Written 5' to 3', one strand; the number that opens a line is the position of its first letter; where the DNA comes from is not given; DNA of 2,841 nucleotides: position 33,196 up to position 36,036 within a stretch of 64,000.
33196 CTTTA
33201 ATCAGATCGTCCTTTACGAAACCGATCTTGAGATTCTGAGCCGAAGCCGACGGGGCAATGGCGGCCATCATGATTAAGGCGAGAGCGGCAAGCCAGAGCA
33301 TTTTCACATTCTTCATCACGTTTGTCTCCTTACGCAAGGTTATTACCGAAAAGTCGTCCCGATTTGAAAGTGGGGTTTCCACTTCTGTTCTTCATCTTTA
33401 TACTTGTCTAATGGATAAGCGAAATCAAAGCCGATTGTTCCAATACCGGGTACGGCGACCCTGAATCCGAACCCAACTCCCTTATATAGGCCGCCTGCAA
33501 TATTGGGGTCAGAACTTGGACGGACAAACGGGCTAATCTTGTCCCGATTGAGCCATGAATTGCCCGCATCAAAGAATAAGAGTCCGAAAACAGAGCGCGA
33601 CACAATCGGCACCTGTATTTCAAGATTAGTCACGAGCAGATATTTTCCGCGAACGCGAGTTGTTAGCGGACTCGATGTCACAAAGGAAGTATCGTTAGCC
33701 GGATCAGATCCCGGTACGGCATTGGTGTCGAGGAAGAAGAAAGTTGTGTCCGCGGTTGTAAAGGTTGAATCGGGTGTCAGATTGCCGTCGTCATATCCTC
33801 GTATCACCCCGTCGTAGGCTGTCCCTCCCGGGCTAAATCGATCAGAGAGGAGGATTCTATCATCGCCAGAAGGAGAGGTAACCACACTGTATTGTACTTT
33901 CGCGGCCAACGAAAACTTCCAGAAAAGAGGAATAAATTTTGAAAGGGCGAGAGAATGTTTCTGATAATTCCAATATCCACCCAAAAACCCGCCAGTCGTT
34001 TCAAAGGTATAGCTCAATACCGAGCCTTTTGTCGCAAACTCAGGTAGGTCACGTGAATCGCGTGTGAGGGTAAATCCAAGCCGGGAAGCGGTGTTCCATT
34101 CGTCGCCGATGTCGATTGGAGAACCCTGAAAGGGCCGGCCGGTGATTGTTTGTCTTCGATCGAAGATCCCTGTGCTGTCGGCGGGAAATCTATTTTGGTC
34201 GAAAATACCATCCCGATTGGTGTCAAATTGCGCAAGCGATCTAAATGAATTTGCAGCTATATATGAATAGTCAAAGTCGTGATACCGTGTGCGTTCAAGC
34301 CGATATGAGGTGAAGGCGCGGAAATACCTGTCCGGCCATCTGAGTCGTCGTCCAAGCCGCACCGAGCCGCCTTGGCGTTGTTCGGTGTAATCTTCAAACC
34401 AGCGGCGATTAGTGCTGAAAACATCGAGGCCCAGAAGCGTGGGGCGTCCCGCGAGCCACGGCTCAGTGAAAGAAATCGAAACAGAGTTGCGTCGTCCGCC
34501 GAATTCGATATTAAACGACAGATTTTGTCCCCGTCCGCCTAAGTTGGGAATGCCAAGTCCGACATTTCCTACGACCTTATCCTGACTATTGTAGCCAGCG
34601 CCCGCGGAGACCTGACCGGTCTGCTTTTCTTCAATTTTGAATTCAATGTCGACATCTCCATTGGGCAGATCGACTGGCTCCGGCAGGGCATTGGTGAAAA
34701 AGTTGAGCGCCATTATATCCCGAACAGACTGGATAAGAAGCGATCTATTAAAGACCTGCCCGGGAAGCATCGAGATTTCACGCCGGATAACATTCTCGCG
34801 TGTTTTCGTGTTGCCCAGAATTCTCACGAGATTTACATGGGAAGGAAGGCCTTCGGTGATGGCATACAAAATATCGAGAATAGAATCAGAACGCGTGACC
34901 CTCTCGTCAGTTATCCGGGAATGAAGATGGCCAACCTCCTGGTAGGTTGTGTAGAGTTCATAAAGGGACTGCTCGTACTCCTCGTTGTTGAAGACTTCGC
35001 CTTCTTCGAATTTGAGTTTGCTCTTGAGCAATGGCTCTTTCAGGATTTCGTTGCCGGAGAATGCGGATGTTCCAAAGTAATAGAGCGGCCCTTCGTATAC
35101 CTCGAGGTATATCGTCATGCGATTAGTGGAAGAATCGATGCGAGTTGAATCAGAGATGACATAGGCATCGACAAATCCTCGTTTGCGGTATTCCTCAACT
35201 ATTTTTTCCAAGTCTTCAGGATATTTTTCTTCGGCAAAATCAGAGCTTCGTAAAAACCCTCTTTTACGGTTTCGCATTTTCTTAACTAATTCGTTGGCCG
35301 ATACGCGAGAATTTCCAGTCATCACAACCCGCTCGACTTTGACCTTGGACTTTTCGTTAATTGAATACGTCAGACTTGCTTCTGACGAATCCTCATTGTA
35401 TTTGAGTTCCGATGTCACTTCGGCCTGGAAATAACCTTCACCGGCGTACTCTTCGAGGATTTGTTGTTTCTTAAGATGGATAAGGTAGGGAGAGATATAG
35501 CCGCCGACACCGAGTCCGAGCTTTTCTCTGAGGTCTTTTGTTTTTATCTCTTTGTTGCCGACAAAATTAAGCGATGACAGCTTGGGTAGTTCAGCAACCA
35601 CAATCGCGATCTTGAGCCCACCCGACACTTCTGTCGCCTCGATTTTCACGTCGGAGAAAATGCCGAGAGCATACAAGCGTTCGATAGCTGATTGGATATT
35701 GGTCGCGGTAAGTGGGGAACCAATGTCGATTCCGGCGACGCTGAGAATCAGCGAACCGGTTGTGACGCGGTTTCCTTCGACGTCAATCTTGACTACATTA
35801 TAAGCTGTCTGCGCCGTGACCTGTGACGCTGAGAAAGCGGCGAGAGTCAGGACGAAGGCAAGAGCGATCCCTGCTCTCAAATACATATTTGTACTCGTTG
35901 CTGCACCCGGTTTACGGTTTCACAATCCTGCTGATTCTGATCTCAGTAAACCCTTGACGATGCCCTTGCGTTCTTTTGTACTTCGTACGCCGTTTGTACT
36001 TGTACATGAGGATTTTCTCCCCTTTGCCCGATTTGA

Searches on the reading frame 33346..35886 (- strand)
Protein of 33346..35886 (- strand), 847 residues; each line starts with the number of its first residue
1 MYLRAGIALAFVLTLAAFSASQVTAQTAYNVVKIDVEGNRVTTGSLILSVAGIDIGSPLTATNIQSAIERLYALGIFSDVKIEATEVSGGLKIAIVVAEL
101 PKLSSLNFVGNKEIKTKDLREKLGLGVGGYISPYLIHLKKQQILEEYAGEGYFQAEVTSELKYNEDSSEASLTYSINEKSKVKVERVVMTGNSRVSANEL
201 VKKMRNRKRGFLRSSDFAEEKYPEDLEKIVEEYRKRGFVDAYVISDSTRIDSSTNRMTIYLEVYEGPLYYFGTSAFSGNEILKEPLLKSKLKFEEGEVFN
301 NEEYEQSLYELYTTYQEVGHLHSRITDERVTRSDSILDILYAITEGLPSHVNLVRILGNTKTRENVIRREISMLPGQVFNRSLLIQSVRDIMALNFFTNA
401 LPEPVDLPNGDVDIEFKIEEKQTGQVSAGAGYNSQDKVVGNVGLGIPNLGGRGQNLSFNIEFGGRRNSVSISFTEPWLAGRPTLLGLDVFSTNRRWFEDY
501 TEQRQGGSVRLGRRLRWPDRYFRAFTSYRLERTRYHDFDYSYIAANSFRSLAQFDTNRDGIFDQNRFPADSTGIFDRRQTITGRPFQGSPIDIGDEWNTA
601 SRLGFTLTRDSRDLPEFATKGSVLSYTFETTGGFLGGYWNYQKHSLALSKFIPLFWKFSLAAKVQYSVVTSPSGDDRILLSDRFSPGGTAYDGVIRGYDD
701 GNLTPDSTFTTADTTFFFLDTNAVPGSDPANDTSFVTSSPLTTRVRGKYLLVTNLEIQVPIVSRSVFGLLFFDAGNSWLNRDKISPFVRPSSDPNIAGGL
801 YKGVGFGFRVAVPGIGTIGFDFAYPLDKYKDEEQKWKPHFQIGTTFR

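Call 24: search_protein_families(library=pfam, proteins=[window:33346-35886:-], max_evalue=0.001)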
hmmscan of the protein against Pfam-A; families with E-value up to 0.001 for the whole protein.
window:33346-35886:- (847 aa): 3 families
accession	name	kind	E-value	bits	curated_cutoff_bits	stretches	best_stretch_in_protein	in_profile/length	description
PF07244.20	POTRA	-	3.2e-48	162.8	21.3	5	101-179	1-79/79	Surface antigen variable number repeat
PF01103.29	Omp85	-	2.5e-47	162.4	24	1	448-846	1-325/325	Omp85 superfamily domain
PF08478.15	POTRA_1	-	4.9e-06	27.2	23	0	31-83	3-55/69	POTRA domain, FtsQ-type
